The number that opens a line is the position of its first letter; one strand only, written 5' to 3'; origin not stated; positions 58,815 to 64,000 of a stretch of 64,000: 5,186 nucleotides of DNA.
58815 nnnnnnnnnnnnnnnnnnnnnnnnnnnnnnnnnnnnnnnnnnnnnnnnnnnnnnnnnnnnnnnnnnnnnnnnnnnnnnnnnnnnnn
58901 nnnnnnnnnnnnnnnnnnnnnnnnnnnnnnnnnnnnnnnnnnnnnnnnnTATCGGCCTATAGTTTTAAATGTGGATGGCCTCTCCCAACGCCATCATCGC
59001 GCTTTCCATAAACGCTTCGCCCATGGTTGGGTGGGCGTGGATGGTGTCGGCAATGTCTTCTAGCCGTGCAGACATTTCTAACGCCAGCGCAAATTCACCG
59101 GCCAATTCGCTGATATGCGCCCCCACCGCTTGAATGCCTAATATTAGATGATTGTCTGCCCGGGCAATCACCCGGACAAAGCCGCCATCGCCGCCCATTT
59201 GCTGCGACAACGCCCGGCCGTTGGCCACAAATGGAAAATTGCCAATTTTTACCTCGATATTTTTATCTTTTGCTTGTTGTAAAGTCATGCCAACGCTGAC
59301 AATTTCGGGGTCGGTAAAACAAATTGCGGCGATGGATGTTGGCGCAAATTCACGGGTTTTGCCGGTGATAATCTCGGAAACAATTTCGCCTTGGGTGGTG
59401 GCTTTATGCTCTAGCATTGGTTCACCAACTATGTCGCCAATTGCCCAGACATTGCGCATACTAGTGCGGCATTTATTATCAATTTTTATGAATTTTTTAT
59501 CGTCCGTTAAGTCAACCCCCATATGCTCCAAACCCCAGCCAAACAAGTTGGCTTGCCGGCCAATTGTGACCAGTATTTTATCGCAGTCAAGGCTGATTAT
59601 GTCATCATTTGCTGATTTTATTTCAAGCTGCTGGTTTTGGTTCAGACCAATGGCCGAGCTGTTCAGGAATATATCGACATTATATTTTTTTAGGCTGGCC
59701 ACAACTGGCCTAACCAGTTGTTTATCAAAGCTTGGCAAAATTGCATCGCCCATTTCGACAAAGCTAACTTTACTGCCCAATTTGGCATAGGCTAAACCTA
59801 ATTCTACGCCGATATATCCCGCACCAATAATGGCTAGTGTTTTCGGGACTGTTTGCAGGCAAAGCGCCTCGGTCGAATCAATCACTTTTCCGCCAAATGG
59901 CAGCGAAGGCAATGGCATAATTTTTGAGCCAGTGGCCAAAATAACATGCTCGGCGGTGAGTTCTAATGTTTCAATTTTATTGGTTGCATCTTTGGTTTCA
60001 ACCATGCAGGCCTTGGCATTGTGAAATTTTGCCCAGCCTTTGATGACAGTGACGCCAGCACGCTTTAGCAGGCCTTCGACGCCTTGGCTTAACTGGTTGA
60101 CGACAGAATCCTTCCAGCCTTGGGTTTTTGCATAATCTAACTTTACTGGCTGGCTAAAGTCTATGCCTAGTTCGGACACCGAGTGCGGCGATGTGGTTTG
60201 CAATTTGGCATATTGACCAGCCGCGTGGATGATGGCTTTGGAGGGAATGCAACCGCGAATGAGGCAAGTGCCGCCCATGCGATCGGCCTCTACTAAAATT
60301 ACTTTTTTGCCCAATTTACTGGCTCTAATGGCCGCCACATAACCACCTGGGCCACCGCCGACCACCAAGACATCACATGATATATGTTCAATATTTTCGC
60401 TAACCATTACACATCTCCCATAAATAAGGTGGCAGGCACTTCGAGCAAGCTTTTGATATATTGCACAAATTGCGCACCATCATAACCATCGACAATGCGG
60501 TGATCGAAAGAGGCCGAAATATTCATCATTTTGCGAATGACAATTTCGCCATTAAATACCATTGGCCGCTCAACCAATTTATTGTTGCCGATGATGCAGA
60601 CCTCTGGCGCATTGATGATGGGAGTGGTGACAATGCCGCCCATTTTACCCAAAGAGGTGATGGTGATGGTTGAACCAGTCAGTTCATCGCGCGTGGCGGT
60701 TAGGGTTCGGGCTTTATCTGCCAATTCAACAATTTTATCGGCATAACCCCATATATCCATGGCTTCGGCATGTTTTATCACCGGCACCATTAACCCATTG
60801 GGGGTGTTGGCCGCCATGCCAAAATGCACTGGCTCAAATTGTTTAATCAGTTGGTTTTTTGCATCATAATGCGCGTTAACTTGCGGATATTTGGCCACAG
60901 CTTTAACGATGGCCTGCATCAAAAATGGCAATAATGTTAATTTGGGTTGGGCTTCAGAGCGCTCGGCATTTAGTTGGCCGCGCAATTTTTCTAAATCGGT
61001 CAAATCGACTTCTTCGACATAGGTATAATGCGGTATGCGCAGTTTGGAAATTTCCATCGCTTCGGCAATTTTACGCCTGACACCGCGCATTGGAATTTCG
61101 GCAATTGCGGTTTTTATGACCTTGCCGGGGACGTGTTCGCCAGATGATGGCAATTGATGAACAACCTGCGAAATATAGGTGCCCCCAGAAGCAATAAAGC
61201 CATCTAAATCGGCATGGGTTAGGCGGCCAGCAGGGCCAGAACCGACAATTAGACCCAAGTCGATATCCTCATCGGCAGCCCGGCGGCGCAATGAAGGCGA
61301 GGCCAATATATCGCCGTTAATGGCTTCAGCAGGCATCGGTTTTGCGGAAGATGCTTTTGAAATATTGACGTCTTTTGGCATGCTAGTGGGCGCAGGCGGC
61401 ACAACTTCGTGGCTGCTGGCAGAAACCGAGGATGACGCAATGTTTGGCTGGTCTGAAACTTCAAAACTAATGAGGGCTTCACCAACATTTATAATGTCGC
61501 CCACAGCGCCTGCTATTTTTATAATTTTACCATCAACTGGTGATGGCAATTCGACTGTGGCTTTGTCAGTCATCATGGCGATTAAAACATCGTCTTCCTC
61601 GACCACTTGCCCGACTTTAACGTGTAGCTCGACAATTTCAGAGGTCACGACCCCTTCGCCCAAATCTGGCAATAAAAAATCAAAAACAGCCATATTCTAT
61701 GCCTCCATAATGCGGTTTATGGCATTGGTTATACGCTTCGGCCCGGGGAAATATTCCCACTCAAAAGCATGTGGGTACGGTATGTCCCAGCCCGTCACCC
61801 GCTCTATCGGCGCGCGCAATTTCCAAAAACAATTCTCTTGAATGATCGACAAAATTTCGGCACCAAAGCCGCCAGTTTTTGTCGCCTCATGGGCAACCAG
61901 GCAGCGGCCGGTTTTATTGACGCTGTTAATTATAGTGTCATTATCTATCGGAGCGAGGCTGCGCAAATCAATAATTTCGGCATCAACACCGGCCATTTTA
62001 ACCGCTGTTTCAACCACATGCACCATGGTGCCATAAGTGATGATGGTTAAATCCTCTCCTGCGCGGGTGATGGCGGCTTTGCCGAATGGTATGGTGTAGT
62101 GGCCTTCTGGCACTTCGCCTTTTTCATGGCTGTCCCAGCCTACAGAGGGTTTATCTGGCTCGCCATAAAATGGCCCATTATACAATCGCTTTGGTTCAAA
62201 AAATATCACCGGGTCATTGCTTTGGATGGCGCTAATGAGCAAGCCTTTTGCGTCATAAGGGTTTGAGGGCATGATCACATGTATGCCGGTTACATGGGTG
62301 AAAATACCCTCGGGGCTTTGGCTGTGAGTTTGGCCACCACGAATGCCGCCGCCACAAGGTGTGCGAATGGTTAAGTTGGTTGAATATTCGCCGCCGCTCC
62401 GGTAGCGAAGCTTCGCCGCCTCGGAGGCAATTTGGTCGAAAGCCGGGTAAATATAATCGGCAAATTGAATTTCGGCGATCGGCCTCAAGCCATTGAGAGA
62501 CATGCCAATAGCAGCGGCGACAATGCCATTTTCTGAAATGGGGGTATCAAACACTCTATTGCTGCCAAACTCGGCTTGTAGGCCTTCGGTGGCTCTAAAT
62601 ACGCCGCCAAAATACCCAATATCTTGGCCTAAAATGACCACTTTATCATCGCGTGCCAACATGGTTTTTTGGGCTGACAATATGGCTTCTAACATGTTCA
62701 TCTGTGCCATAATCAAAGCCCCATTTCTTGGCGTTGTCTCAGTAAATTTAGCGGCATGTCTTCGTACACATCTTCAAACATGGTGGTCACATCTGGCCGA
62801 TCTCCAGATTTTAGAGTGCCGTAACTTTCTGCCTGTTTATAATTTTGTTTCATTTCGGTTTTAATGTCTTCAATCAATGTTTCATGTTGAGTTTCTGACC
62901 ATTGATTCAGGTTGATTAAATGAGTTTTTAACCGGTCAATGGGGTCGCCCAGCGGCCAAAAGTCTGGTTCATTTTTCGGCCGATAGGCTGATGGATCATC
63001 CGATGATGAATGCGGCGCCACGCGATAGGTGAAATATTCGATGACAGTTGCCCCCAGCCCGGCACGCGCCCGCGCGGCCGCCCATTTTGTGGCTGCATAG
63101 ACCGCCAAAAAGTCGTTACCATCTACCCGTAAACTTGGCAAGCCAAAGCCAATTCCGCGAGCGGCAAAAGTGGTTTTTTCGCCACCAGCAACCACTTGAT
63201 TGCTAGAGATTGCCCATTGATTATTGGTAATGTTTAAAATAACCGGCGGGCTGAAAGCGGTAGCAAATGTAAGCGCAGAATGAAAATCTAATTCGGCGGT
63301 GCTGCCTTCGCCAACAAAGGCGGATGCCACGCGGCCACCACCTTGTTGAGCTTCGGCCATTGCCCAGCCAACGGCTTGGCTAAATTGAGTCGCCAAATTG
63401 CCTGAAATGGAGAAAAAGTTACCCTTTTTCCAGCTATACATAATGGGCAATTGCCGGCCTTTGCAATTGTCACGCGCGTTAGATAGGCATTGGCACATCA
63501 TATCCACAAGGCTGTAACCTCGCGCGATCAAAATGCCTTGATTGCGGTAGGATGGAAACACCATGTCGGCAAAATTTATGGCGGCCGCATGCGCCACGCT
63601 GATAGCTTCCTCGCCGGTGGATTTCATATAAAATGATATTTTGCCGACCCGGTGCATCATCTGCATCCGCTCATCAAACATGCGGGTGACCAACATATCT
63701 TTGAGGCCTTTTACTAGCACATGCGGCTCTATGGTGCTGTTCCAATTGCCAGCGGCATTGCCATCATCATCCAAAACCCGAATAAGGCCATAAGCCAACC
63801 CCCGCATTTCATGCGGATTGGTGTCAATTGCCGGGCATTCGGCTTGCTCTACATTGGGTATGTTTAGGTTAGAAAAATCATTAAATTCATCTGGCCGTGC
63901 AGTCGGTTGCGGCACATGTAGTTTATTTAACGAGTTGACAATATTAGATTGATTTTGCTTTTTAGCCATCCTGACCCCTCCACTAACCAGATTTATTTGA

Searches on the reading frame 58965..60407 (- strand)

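Call 52: search_protein_families(library=pfam, proteins=[window:58965-60407:-], max_evalue=0.00001)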
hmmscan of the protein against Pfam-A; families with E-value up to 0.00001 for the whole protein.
window:58965-60407:- (480 aa): 8 families
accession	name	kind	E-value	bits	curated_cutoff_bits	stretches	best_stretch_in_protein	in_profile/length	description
PF07992.20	Pyr_redox_2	-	5.4e-63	213.6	26.1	1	12-340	2-291/291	Pyridine nucleotide-disulphide oxidoreductase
PF02852.28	Pyr_redox_dim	-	1.1e-32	112.9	25.3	1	359-469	1-109/110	Pyridine nucleotide-disulphide oxidoreductase, dimerisation domain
PF00070.33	Pyr_redox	-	8.8e-21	74.7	22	1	191-260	2-71/82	Pyridine nucleotide-disulphide oxidoreductase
PF12831.13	FAD_oxidored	-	7.4e-10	39.1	27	1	12-159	1-144/416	FAD dependent oxidoreductase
PF13738.12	Pyr_redox_3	-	1.4e-08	34.8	30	0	142-324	113-305/305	Pyridine nucleotide-disulphide oxidoreductase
PF01134.28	GIDA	-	1.6e-08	34.5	22.1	1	12-65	1-51/391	Glucose inhibited division protein A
PF03486.20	HI0933_like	-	4.1e-07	30.1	50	0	12-44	2-34/244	HI0933-like protein Rossmann domain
PF00890.30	FAD_binding_2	-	1.3e-06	28.3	20.4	1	12-43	1-32/414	FAD binding domain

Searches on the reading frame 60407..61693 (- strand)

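Call 70: search_protein_families(library=pfam, proteins=[window:60407-61693:-], max_evalue=0.000001)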
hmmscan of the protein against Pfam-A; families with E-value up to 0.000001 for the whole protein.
window:60407-61693:- (428 aa): 3 families
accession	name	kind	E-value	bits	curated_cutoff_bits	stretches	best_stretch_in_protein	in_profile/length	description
PF00198.28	2-oxoacid_dh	-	7e-78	261.7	23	1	198-425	5-232/232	2-oxoacid dehydrogenases acyltransferase (catalytic domain)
PF00364.28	Biotin_lipoyl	-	1.6e-16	60.3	22.1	1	6-75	3-71/73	Biotin-requiring enzyme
PF02817.22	E3_binding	-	1.6e-09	38.2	23.7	1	129-163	1-35/36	e3 binding domain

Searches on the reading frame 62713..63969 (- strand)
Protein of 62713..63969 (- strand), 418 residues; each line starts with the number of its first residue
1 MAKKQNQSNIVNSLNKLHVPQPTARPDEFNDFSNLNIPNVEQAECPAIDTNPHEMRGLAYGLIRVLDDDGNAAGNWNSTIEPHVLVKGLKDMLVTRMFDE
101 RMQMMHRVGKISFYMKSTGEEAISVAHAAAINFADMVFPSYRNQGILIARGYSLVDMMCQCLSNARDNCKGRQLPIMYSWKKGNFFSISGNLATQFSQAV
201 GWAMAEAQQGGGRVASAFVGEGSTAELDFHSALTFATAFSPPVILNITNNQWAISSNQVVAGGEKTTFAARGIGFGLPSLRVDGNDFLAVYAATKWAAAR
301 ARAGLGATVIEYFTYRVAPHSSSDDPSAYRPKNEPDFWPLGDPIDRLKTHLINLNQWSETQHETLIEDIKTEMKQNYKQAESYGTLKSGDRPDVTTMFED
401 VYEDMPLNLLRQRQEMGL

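Call 70: search_protein_families(library=pfam, proteins=[window:62713-63969:-], max_evalue=0.000001)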
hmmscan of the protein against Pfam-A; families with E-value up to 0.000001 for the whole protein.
window:62713-63969:- (418 aa): 2 families
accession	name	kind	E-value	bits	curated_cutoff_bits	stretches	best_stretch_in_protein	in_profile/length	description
PF00676.26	E1_dh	-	2.1e-89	299.9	22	1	91-386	3-297/300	Dehydrogenase E1 component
PF12573.13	OxoDH_E1alpha_N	-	1.5e-10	41.1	25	1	16-52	4-40/41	2-oxoisovalerate dehydrogenase E1 alpha subunit N terminal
